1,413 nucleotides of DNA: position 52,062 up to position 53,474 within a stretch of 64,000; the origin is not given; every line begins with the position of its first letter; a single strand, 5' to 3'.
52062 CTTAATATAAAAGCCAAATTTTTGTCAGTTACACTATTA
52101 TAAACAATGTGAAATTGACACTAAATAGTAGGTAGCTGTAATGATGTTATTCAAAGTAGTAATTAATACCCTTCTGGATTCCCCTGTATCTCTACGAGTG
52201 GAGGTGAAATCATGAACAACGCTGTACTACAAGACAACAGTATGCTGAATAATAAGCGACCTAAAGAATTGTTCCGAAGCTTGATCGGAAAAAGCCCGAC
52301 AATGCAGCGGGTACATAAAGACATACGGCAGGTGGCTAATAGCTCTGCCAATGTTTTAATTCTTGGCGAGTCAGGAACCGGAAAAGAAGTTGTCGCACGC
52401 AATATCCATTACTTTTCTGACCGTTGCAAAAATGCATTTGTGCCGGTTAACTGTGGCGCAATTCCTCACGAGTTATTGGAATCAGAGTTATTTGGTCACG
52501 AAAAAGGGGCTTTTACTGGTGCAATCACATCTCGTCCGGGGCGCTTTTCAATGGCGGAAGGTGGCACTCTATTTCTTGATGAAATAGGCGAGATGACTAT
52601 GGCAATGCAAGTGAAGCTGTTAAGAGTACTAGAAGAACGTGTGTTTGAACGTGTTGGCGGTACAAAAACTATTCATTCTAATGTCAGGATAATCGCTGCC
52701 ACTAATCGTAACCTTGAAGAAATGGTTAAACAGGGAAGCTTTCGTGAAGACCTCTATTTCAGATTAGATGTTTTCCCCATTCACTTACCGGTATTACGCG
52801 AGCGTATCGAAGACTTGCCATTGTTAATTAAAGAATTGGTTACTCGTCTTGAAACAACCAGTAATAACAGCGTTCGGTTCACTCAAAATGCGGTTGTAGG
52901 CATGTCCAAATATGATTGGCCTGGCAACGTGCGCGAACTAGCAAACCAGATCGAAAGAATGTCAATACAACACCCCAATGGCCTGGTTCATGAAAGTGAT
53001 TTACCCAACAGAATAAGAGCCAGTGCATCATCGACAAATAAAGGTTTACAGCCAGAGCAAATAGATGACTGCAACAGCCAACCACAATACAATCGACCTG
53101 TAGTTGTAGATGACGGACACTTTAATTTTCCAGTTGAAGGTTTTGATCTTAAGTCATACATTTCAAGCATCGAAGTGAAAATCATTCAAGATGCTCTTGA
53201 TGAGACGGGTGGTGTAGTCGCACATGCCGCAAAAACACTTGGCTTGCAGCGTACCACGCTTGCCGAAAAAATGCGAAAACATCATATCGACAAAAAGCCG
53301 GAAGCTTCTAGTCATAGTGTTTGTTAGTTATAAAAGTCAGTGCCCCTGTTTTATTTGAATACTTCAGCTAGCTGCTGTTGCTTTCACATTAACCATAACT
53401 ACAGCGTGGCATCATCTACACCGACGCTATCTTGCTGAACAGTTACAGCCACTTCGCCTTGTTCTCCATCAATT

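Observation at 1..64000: Very high density of c-di-GMP and two-component genes inside a single flagellar locus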

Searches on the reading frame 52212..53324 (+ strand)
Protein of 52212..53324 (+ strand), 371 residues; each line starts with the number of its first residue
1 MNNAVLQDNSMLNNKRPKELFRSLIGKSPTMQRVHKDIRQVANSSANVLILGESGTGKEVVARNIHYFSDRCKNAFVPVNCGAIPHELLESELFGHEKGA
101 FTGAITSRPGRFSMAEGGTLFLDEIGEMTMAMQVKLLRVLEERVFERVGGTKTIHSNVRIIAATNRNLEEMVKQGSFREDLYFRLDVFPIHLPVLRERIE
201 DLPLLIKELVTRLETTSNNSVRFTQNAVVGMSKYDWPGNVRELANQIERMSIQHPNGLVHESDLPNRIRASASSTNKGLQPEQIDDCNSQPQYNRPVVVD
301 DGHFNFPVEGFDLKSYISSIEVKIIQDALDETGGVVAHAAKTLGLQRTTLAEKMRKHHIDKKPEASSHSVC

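Call 7: search_protein_families(library=pfam, proteins=[window:52212-53324:+], max_evalue=0.001)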
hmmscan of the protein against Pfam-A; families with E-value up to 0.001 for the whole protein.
window:52212-53324:+ (371 aa): 12 families
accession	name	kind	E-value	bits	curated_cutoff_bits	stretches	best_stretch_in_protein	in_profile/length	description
PF00158.32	Sigma54_activat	-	1.8e-74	249.4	20.2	1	24-191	1-168/168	Sigma-54 interaction domain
PF14532.12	Sigma54_activ_2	-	1.1e-23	84.4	25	1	25-195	1-138/138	Sigma-54 interaction domain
PF25601.1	AAA_lid_14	-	6.4e-21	74.4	27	1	196-277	1-83/87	AAA+ ATPase lid domain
PF02954.25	HTH_8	-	2.6e-12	46.7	22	1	319-357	4-42/42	Bacterial regulatory protein, Fis family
PF07728.20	AAA_5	-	8.3e-10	39.3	22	1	47-168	1-125/139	AAA domain (dynein-related subfamily)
PF01078.27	Mg_chelatase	-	3.6e-07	30.2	20.3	1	103-166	93-158/207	Magnesium chelatase, subunit ChlI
PF07724.20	AAA_2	-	3.6e-06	27.5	27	1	45-174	3-133/166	AAA domain (Cdc48 subfamily)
PF00493.29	MCM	-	5.6e-06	26.1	23.3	1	41-181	53-188/224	MCM P-loop domain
PF18024.7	HTH_50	-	2.5e-05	24.3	27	1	312-359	3-49/50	Helix-turn-helix domain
PF20030.5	bpMoxR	-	4e-05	23.2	27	1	46-166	32-146/205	MoxR domain in the MoxR-vWA-beta-propeller ternary systems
PF13191.12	AAA_16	-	0.0007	20.6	32.6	0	24-84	2-63/167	AAA ATPase domain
PF00004.35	AAA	-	0.00082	20.3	21.2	0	48-168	1-111/131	ATPase family associated with various cellular activities (AAA)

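Call 18: find_homologous_proteins(query=window:52212-53324:+, max_evalue=1e-40)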
Query window:52212-53324:+ (371 aa): 8000 proteins with E <= 1e-40 among 8000 candidates; the best 120 are listed.
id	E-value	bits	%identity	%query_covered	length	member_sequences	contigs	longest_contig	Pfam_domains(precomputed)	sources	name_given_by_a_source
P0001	6.0e-245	830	100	100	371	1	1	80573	PF00158.33,PF07724.21,PF25601.2,PF02954.26,PF18024.8,PF00493.30,PF14532.13,PF07728.21,PF01078.28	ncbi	-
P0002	3.2e-218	742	90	100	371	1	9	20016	PF20030.6,PF00158.33,PF07724.21,PF25601.2,PF02954.26,PF00493.30,PF14532.13,PF07728.21,PF01078.28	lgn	-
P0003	4.7e-188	643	81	99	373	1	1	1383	PF20030.6,PF00158.33,PF07724.21,PF25601.2,PF02954.26,PF18024.8,PF00493.30,PF14532.13,PF07728.21,PF01078.28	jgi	jgi:sigma-54 specific flagellar transcriptional regulator A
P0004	1.1e-187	641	79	100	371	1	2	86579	PF20030.6,PF00158.33,PF07724.21,PF25601.2,PF02954.26,PF00493.30,PF14532.13,PF07728.21,PF01078.28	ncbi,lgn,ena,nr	ncbi:MAG TPA: sigma-54-dependent Fis family transcriptional regulator [Gammaproteobacteria bacterium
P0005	7.8e-186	635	84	95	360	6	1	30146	PF00158.33,PF25601.2,PF02954.26,PF00493.30,PF14532.13,PF07728.21,PF01078.28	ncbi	-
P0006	2.4e-185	634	80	96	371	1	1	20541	PF20030.6,PF00158.33,PF25601.2,PF02954.26,PF18024.8,PF00493.30,PF14532.13,PF07728.21,PF01078.28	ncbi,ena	-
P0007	2.7e-185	634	82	95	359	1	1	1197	PF20030.6,PF00158.33,PF25601.2,PF02954.26,PF00493.30,PF14532.13,PF07728.21,PF01078.28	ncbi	-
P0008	5.1e-185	633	80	96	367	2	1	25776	PF00158.33,PF07724.21,PF25601.2,PF02954.26,PF18024.8,PF00493.30,PF14532.13,PF07728.21,PF01078.28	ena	-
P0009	1.6e-184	631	78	100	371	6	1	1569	PF00158.33,PF25601.2,PF02954.26,PF00493.30,PF14532.13,PF07728.21,PF01078.28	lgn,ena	-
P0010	6.0e-184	629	82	95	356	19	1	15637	PF20030.6,PF00158.33,PF25601.2,PF02954.26,PF00493.30,PF14532.13,PF07728.21,PF01078.28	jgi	-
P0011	8.6e-184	629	82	94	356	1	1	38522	PF20030.6,PF00158.33,PF07724.21,PF25601.2,PF02954.26,PF00493.30,PF14532.13,PF07728.21,PF01078.28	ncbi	-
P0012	6.5e-182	622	79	96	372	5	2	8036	PF00158.33,PF25601.2,PF02954.26,PF00493.30,PF14532.13,PF07728.21,PF01078.28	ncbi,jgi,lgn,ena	-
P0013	1.5e-181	621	76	100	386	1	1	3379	PF00158.33,PF25601.2,PF02954.26,PF00493.30,PF14532.13,PF07728.21,PF01078.28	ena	-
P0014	1.7e-181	621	84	92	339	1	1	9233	PF00158.33,PF25601.2,PF02954.26,PF00493.30,PF14532.13,PF07728.21,PF01078.28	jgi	-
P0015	4.3e-181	620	79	96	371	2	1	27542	PF00158.33,PF25601.2,PF02954.26,PF18024.8,PF00493.30,PF14532.13,PF07728.21,PF01078.28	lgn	-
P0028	5.2e-177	606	78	96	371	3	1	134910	PF20030.6,PF00158.33,PF25601.2,PF02954.26,PF18024.8,PF00493.30,PF14532.13,PF07728.21,PF01078.28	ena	-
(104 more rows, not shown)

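Call 20: find_encoding_contigs(protein=P0001, flank=10000, max_places=3)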
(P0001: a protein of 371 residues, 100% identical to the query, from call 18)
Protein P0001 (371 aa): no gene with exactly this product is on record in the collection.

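Call 21: find_encoding_contigs(protein=P0004, flank=10000, max_places=3)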
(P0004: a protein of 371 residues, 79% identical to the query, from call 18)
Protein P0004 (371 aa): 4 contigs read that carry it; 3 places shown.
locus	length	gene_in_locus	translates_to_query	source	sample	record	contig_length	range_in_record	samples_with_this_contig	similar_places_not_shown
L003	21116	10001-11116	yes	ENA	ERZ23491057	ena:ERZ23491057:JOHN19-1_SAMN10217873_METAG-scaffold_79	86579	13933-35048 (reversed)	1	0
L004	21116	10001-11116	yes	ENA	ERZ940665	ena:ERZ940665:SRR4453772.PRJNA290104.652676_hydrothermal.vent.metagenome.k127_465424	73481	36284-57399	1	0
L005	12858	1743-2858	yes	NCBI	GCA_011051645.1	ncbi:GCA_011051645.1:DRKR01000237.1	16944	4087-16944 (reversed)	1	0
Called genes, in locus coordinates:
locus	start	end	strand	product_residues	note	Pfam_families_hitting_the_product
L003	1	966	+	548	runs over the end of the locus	PF00072:Response_reg, PF07228:SpoIIE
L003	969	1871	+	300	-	PF00072:Response_reg, PF13581:HATPase_c_2 (faint)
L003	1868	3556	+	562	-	PF00990:GGDEF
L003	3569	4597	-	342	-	-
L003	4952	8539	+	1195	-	PF03707:MHYT, PF00989:PAS, PF08448:PAS_4, PF00989:PAS, PF08448:PAS_4, PF13426:PAS_9, PF02518:HATPase_c, PF00072:Response_reg, +5 more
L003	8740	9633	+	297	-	-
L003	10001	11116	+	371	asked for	PF00493:MCM, PF00158:Sigma54_activat, PF01078:Mg_chelatase (faint), PF20030:bpMoxR (faint), PF14532:Sigma54_activ_2, PF07728:AAA_5, PF25601:AAA_lid_14, PF02954:HTH_8, +1 more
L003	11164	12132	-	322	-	PF13677:MotB_plug, PF00691:OmpA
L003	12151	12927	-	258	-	PF01618:MotA_ExbB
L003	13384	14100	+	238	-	PF00072:Response_reg, PF00486:Trans_reg_C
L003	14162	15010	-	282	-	-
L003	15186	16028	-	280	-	PF08668:HDOD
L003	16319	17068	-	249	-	PF04542:Sigma70_r2, PF04539:Sigma70_r3, PF08281:Sigma70_r4_2 (weak), PF04545:Sigma70_r4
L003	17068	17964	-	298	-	PF00142:Fer4_NifH, PF02374:ArsA_ATPase (weak), PF09140:MipZ (weak), PF10609:ParA, PF13614:AAA_31, PF01656:CbiA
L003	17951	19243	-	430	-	PF00448:SRP54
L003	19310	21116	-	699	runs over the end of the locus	PF00771:FHIPEP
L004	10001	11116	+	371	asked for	PF00493:MCM, PF00158:Sigma54_activat, PF01078:Mg_chelatase (faint), PF20030:bpMoxR (faint), PF14532:Sigma54_activ_2, PF07728:AAA_5, PF25601:AAA_lid_14, PF02954:HTH_8, +1 more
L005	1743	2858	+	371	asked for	PF00493:MCM, PF00158:Sigma54_activat, PF01078:Mg_chelatase (faint), PF20030:bpMoxR (faint), PF14532:Sigma54_activ_2, PF07728:AAA_5, PF25601:AAA_lid_14, PF02954:HTH_8, +1 more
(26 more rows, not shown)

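Call 22: find_encoding_contigs(protein=P0002, flank=10000, max_places=3)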
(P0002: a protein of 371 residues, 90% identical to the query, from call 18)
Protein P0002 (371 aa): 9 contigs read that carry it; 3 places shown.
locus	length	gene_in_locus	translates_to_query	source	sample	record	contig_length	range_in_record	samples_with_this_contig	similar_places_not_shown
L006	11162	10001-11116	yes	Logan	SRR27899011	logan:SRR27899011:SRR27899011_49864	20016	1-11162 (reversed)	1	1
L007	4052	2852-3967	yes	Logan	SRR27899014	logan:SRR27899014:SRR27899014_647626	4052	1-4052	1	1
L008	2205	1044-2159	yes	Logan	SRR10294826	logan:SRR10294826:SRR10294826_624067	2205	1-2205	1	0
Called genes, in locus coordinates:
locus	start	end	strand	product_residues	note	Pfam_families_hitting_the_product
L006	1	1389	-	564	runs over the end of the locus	PF00072:Response_reg (weak), PF07228:SpoIIE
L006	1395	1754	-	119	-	PF01740:STAS, PF13466:STAS_2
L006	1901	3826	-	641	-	PF00072:Response_reg, PF00990:GGDEF, PF00563:EAL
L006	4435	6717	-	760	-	PF00512:HisKA, PF02518:HATPase_c, PF00072:Response_reg, PF01627:Hpt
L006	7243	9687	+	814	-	PF00072:Response_reg, PF08447:PAS_3, PF00512:HisKA (weak), PF02518:HATPase_c, PF00072:Response_reg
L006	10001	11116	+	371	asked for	PF00158:Sigma54_activat, PF00493:MCM (weak), PF20030:bpMoxR (faint), PF01078:Mg_chelatase (faint), PF14532:Sigma54_activ_2, PF07728:AAA_5, PF25601:AAA_lid_14, PF02954:HTH_8, +1 more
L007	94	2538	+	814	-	PF00072:Response_reg, PF08447:PAS_3, PF00512:HisKA (weak), PF02518:HATPase_c, PF00072:Response_reg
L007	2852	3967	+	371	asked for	PF00158:Sigma54_activat, PF00493:MCM (weak), PF20030:bpMoxR (faint), PF01078:Mg_chelatase (faint), PF14532:Sigma54_activ_2, PF07728:AAA_5, PF25601:AAA_lid_14, PF02954:HTH_8, +1 more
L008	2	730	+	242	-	?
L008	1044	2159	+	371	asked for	PF00158:Sigma54_activat, PF00493:MCM (weak), PF20030:bpMoxR (faint), PF01078:Mg_chelatase (faint), PF14532:Sigma54_activ_2, PF07728:AAA_5, PF25601:AAA_lid_14, PF02954:HTH_8, +1 more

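Call 23: find_encoding_contigs(protein=P0028, flank=10000, max_places=2)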
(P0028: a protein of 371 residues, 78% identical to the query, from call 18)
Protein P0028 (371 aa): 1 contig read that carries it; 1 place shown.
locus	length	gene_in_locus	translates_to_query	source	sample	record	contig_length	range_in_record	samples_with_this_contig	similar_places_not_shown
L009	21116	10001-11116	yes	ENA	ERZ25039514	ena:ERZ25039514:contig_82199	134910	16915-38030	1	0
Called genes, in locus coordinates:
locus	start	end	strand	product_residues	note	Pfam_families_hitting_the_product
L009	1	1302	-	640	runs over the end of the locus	PF00072:Response_reg, PF00990:GGDEF, PF00563:EAL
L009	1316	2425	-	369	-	PF00072:Response_reg, PF01339:CheB_methylest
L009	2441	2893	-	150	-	PF13366:PDDEXK_3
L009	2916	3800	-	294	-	PF03705:CheR_N, PF01739:CheR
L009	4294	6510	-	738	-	PF00512:HisKA, PF02518:HATPase_c, PF00072:Response_reg, PF01627:Hpt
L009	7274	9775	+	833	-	PF00072:Response_reg, PF08447:PAS_3, PF00512:HisKA (weak), PF02518:HATPase_c, PF00072:Response_reg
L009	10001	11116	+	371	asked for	PF00158:Sigma54_activat, PF00493:MCM (weak), PF20030:bpMoxR (faint), PF14532:Sigma54_activ_2, PF07728:AAA_5, PF25601:AAA_lid_14, PF18024:HTH_50 (weak), PF02954:HTH_8, +1 more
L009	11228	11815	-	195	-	PF07238:PilZ (weak)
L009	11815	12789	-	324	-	PF13677:MotB_plug, PF00691:OmpA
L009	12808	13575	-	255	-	PF01618:MotA_ExbB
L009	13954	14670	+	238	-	PF00072:Response_reg, PF00486:Trans_reg_C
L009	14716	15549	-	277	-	-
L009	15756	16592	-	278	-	PF08668:HDOD, PF01966:HD (weak)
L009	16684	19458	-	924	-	PF13188:PAS_8 (faint), PF00672:HAMP (faint), PF20155:TMP_3 (faint), PF18947:HAMP_2, PF00015:MCPsignal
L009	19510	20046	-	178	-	PF01584:CheW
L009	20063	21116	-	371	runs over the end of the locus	PF18947:HAMP_2 (weak), PF00015:MCPsignal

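Call 30: find_encoding_contigs(protein=P0237, flank=10000, max_places=3)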
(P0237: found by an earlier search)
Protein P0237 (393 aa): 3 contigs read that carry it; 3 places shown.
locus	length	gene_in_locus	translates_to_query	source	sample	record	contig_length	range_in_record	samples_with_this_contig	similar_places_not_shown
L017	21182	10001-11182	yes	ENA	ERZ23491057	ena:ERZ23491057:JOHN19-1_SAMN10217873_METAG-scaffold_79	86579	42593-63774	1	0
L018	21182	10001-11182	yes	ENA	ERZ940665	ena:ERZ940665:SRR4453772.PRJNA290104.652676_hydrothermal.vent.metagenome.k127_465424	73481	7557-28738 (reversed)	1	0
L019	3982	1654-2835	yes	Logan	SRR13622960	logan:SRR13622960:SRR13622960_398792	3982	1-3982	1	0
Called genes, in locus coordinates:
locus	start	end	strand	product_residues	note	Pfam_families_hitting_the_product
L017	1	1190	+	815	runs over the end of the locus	PF00072:Response_reg, PF08447:PAS_3, PF00512:HisKA (weak), PF02518:HATPase_c, PF00072:Response_reg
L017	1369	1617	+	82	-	-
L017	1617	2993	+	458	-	PF07804:HipA_C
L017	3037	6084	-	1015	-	PF00672:HAMP, PF08448:PAS_4, PF00989:PAS, PF13188:PAS_8, PF13426:PAS_9, PF08447:PAS_3, PF00512:HisKA, PF02518:HATPase_c, +4 more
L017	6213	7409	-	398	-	PF00072:Response_reg, PF00563:EAL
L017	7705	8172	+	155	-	-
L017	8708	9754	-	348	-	-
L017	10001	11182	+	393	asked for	PF01656:CbiA, PF06564:CBP_BcsQ (weak), PF09140:MipZ (weak), PF10609:ParA (weak), PF13614:AAA_31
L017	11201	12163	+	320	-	PF02195:ParB_N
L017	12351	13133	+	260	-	PF17762:HTH_ParB, PF23552:ParB_C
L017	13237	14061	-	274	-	PF08668:HDOD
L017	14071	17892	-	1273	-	PF00512:HisKA, PF02518:HATPase_c, PF00072:Response_reg, PF23198:PDE8A_N (faint), PF01627:Hpt, PF00072:Response_reg, PF00990:GGDEF, PF00563:EAL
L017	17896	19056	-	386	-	PF08495:FIST, PF10442:FIST_C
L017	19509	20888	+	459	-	PF00512:HisKA, PF02518:HATPase_c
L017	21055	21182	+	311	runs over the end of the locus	PF00990:GGDEF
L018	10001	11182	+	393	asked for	PF01656:CbiA, PF06564:CBP_BcsQ (weak), PF09140:MipZ (weak), PF10609:ParA (weak), PF13614:AAA_31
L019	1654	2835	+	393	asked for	PF01656:CbiA, PF06564:CBP_BcsQ (weak), PF09140:MipZ (weak), PF10609:ParA (weak), PF13614:AAA_31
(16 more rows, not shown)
